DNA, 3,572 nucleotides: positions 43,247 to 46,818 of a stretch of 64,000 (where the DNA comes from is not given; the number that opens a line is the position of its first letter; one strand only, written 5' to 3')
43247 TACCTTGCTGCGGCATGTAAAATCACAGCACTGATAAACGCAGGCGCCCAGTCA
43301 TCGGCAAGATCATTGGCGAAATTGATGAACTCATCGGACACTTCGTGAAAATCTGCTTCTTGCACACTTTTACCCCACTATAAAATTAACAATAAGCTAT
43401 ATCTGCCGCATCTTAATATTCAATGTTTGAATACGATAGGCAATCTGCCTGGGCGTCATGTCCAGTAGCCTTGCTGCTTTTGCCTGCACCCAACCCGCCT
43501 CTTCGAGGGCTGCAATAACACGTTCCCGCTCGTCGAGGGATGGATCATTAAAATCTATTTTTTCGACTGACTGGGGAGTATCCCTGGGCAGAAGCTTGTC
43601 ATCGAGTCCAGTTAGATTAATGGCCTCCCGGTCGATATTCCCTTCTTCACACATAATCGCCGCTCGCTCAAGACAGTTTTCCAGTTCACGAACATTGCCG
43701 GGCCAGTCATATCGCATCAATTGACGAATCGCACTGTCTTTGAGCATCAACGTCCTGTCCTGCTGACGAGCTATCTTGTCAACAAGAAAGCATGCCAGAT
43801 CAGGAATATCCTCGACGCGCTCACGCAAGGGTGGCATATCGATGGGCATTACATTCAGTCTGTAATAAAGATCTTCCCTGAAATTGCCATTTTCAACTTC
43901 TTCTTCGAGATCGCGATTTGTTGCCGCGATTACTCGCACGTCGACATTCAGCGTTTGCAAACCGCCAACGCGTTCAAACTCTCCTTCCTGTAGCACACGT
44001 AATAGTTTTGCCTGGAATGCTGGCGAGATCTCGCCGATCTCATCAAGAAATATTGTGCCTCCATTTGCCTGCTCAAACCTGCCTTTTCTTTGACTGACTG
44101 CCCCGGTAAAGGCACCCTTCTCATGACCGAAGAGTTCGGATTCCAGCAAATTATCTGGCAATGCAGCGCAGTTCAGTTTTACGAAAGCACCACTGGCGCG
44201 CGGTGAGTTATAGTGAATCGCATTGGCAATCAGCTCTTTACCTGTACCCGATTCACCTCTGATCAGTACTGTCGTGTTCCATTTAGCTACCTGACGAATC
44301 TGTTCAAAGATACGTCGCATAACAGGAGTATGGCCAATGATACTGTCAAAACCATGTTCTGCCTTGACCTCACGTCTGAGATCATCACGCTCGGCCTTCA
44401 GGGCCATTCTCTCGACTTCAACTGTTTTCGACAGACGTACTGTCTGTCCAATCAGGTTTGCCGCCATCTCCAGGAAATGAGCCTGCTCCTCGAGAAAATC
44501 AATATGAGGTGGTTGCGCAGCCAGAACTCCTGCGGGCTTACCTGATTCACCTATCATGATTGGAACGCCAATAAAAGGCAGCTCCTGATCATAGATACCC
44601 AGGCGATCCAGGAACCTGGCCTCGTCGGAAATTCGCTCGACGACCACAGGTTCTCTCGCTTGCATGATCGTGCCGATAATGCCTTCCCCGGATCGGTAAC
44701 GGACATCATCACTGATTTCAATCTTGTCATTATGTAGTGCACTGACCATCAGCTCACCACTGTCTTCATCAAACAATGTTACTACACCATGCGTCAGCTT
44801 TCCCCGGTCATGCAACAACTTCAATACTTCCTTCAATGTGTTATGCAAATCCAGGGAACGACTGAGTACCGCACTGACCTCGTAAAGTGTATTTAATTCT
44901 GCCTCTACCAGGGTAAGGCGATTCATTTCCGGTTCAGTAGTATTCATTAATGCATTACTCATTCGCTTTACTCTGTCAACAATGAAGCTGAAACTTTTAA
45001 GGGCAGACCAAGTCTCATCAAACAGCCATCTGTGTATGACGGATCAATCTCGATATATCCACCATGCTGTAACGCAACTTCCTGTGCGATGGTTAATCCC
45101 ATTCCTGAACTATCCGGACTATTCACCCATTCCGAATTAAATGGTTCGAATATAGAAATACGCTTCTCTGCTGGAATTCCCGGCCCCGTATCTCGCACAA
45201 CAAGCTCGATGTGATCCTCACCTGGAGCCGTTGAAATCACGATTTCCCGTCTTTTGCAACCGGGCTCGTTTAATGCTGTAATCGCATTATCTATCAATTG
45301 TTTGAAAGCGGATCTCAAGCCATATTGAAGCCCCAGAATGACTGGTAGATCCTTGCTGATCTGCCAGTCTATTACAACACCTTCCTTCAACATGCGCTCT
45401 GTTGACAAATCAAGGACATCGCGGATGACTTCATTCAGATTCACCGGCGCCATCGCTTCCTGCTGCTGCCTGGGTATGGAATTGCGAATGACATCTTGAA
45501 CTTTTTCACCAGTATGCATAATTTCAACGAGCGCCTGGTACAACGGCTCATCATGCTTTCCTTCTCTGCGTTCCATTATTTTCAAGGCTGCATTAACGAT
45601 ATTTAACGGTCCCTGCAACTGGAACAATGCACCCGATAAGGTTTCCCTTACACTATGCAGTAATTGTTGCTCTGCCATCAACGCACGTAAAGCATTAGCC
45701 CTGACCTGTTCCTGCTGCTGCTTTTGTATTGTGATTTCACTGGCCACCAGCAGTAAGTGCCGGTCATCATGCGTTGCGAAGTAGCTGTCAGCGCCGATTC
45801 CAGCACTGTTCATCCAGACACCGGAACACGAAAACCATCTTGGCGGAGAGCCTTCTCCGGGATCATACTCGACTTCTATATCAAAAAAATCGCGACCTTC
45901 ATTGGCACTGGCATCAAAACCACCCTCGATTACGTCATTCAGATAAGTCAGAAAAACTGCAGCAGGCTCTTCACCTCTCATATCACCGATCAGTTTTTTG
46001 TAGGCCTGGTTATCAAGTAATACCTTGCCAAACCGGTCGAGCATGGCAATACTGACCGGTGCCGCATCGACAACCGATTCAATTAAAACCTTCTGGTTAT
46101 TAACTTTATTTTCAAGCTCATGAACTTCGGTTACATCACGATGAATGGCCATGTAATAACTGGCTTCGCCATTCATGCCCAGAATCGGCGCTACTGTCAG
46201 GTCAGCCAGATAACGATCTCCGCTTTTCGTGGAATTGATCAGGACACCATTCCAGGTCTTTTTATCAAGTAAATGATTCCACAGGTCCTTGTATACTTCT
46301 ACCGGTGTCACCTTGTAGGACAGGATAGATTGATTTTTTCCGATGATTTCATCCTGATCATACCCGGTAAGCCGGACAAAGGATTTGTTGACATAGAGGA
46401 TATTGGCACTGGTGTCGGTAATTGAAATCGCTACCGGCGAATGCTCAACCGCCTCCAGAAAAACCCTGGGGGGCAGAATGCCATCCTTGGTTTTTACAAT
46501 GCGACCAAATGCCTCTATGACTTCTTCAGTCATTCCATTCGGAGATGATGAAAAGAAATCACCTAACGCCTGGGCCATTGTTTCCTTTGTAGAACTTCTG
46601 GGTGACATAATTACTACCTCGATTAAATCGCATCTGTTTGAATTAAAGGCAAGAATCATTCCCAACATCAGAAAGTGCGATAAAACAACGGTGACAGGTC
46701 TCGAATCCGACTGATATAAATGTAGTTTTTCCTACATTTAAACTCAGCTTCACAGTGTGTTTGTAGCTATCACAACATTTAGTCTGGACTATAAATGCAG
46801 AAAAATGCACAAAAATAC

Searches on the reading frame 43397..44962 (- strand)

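Call 12: search_protein_families(library=ncbifam, proteins=[window:43397-44962:-], max_evalue=0.001)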
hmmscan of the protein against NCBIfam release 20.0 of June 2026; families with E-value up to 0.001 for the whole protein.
window:43397-44962:- (521 aa): 28 families (the best 25 are shown)
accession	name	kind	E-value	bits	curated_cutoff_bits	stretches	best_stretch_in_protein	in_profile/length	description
TIGR01817.1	nifA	equivalog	6.3e-212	705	528.85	1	21-521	2-534/534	nif-specific transcriptional activator NifA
NF003451.0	PRK05022.1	equivalog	7.1e-109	364.8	476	1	131-512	116-506/512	nitric oxide reductase transcriptional regulator NorR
NF008469.0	PRK11361.1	equivalog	8.6e-106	354.4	714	1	186-517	123-457/461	acetoacetate metabolism transcriptional regulator AtoC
NF038308.1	RNA_repair_RtcR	equivalog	3.4e-105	352.9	650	1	182-509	156-511/530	RNA repair transcriptional activator RtcR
TIGR01818.1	ntrC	equivalog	7.4e-101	338.2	558.6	1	177-449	103-378/463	nitrogen regulation protein NR(I)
NF041552.1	TF_PrdR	equivalog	2.5e-99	333.2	795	1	173-512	236-574/577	sigma-54 dependent transcriptional regulator PrdR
TIGR02915.1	PEP_resp_reg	equivalog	1.6e-96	323.9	502.6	1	187-503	121-431/445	PEP-CTERM-box response regulator transcription factor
NF050807.1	TransRegFlbDCaul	equivalog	3e-93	313.1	750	1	207-454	119-367/454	sigma-54-dependent transcriptional regulator FlbD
NF011958.0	PRK15429.1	equivalog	1.2e-91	308.4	830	1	201-515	374-685/692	formate hydrogenlyase transcriptional activator FlhA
NF007689.0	PRK10365.1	equivalog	2.2e-90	303.6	760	1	207-506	140-434/441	sigma-54-dependent response regulator transcription factor ZraR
TIGR02974.1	phageshock_pspF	equivalog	4.4e-90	302.3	443.55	1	208-450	1-245/336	phage shock protein operon transcriptional activator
NF041906.1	V4R_TF_MobR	exception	9.4e-90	301.6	999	1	179-512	201-542/544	phenol degradation transcriptional regulator MobR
NF008176.1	PRK10923.1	equivalog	3.6e-86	289.6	620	1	125-439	70-372/469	nitrogen regulation protein NR(I)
NF011695.0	PRK15115.1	equivalog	3.8e-83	279.7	763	1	189-438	116-368/445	two-component system response regulator GlrR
NF008085.0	PRK10820.1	equivalog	6.2e-83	279.2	576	1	181-455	179-454/520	transcriptional regulator TyrR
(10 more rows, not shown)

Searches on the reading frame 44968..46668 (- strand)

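Call 12: search_protein_families(library=ncbifam, proteins=[window:44968-46668:-], max_evalue=0.001)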
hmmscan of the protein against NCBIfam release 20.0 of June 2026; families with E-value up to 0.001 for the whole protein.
window:44968-46668:- (566 aa): 74 families (the best 25 are shown)
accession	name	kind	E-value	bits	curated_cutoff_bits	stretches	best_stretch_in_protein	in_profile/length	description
TIGR02938.1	nifL_nitrog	equivalog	2.4e-173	577.2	242.45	1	65-555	1-492/494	nitrogen fixation negative regulator NifL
NF008468.0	PRK11360.1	equivalog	2.1e-29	102.4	646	1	326-559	382-610/616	two-component system sensor histidine kinase AtoS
TIGR00229.1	sensory_box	domain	1.9e-23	83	22.9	1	71-188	8-125/126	PAS domain S-box protein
NF052574.1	HisKinEspCMyxo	equivalog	4.4e-23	81.4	1200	2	354-556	431-636/785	serine histidine kinase EspC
NF010076.0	PRK13557.1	subfamily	2.7e-21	75.6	631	2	69-190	31-155/540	histidine kinase famiy protein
NF052652.1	YtvA_fam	equivalog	8.3e-21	74.6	250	1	70-199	2-134/243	YtvA family blue-light photoreceptor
TIGR02966.1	phoR_proteo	equivalog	2.1e-20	73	334.2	1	331-549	105-327/333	phosphate regulon sensor histidine kinase PhoR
NF046044.1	PnpS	equivalog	3.7e-20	72.3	400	1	390-556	224-390/390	two-component system histidine kinase PnpS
NF010077.0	PRK13559.1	subfamily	8.9e-19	67.6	361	1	35-200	10-178/364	hypothetical protein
NF008312.0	PRK11100.1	equivalog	2e-18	66.5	356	1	350-557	266-474/477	two-component system sensor histidine kinase CreC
NF045675.1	PhdiestaseDibA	equivalog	4.9e-18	64.8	980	1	81-190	91-200/623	phosphodiesterase DibA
NF047874.1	MASE3_PAS_HK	subfamily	8.4e-17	61.2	560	1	474-559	539-627/655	MASE3 domain-containing sensor histidine kinase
NF007007.0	PRK09470.1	equivalog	5.8e-16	58.4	486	1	331-559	236-461/463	envelope stress sensor histidine kinase CpxA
NF007688.0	PRK10364.1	equivalog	8.3e-16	57.8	479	1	312-559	212-453/460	two-component system sensor histidine kinase ZraS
NF052306.1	BluLightHisKinLov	equivalog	8.4e-16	57.7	450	1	73-211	27-168/334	blue-light-activated histidine kinase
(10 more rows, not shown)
